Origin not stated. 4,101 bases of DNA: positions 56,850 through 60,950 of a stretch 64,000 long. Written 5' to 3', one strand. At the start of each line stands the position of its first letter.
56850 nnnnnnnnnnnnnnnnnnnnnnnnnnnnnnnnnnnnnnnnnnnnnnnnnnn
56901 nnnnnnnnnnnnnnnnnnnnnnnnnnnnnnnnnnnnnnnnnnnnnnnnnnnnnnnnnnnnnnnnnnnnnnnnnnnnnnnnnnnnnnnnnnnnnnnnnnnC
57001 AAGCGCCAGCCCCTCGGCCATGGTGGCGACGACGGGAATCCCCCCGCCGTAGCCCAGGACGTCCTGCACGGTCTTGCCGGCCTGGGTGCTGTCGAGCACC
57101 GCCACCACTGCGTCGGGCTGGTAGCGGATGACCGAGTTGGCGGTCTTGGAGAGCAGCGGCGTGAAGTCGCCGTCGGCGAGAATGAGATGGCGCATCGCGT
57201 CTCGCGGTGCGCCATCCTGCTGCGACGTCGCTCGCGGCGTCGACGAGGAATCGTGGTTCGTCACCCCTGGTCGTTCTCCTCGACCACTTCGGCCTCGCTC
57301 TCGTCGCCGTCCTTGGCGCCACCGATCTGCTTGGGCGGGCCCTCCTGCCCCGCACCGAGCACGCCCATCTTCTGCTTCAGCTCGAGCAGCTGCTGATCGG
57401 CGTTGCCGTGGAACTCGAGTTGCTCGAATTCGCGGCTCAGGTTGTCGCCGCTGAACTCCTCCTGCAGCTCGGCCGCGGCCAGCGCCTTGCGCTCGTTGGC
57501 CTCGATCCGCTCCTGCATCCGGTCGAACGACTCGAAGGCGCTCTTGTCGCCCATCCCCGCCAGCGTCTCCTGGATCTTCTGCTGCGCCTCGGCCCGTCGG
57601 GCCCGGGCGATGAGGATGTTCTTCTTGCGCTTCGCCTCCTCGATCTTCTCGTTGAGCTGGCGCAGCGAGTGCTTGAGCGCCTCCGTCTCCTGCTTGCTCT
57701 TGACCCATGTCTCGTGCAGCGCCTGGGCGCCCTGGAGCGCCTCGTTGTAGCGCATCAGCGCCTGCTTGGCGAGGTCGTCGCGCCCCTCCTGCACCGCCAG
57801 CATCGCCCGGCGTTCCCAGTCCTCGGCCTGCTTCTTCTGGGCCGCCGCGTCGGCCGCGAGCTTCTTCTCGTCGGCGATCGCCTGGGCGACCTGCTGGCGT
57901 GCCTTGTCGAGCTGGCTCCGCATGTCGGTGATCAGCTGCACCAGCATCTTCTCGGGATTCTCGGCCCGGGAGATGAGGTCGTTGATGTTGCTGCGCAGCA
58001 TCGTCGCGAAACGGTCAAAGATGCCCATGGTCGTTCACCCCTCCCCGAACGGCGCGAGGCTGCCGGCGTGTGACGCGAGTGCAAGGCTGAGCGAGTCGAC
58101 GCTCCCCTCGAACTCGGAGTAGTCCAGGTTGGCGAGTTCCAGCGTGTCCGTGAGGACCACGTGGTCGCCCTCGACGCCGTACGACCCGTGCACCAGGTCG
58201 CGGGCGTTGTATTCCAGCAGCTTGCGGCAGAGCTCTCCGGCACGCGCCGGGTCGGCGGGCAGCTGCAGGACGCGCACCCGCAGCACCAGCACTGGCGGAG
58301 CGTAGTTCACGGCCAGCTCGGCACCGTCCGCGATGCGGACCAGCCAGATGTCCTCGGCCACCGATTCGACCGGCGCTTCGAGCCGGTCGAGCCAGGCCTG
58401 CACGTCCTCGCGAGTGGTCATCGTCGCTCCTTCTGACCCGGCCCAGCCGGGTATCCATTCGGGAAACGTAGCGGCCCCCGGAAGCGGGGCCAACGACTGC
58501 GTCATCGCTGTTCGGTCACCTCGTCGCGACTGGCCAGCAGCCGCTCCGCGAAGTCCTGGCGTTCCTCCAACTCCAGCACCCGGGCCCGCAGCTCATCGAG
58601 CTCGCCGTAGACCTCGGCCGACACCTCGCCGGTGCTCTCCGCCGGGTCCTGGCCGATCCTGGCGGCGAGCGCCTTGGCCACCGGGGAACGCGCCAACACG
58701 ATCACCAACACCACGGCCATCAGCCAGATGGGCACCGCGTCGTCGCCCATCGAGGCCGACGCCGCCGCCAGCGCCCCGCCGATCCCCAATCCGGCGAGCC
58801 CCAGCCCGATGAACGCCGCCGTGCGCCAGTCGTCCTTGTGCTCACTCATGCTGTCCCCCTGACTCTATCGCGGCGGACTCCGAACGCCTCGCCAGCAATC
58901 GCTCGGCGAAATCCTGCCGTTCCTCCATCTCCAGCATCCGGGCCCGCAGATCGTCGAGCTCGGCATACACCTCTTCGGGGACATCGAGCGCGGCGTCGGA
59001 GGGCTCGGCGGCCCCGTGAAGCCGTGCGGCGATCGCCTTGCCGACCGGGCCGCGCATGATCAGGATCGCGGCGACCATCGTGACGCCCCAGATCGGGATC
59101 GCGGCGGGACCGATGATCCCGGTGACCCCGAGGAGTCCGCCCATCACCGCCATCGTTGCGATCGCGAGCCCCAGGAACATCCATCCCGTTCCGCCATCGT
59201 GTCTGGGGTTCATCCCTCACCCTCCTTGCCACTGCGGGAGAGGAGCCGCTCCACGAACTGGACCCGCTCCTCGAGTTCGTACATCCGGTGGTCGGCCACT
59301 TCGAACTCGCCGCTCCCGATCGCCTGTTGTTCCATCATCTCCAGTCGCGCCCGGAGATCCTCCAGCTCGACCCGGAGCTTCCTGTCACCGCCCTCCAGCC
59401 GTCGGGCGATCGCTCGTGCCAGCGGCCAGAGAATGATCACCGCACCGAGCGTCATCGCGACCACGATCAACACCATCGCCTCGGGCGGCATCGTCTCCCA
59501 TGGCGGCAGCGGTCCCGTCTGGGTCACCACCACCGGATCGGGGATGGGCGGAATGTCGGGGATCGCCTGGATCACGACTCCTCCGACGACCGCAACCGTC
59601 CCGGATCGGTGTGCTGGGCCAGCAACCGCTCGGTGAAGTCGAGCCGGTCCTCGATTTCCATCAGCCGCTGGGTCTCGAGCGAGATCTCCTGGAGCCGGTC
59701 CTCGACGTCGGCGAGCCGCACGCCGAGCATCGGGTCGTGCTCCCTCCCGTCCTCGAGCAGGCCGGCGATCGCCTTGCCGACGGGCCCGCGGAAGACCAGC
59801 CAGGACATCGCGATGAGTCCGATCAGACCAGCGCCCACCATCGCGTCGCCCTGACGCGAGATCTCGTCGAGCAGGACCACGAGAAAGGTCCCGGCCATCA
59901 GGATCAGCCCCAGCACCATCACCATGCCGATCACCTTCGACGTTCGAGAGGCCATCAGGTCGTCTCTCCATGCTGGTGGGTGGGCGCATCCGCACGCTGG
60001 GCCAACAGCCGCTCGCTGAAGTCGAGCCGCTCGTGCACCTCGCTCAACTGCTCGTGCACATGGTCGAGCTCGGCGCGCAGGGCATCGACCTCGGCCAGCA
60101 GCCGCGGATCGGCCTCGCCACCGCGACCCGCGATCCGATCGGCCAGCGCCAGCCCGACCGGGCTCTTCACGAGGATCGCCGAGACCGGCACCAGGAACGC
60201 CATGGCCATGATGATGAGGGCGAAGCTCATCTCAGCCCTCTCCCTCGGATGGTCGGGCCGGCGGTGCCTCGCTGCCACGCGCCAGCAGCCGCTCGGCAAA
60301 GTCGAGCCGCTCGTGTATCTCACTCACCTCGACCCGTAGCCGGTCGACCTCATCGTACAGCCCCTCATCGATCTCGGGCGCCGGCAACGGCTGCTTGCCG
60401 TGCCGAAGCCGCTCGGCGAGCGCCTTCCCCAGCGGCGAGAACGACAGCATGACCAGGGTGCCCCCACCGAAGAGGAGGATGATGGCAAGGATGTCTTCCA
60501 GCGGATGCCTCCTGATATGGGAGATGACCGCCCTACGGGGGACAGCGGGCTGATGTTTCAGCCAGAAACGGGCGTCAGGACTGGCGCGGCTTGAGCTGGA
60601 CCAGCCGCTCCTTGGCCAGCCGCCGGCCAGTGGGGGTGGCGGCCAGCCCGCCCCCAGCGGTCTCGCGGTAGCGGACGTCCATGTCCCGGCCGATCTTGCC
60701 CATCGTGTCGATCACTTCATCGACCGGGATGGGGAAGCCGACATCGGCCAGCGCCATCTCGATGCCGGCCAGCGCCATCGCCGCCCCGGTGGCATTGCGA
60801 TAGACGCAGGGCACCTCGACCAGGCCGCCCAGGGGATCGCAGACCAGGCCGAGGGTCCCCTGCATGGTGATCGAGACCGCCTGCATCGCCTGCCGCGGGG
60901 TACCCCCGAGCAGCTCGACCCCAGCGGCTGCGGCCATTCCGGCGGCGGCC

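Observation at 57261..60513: Six translationally coupled PspB-like small membrane paralogs feeding into a YbjN-like gene and PspA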

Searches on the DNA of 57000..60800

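Call 43: search_rna_families(source=window, start=57000, end=60800, threshold=evalue, max_evalue=1)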
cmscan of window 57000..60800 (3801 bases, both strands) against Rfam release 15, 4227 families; matches with E-value up to 1: 0.
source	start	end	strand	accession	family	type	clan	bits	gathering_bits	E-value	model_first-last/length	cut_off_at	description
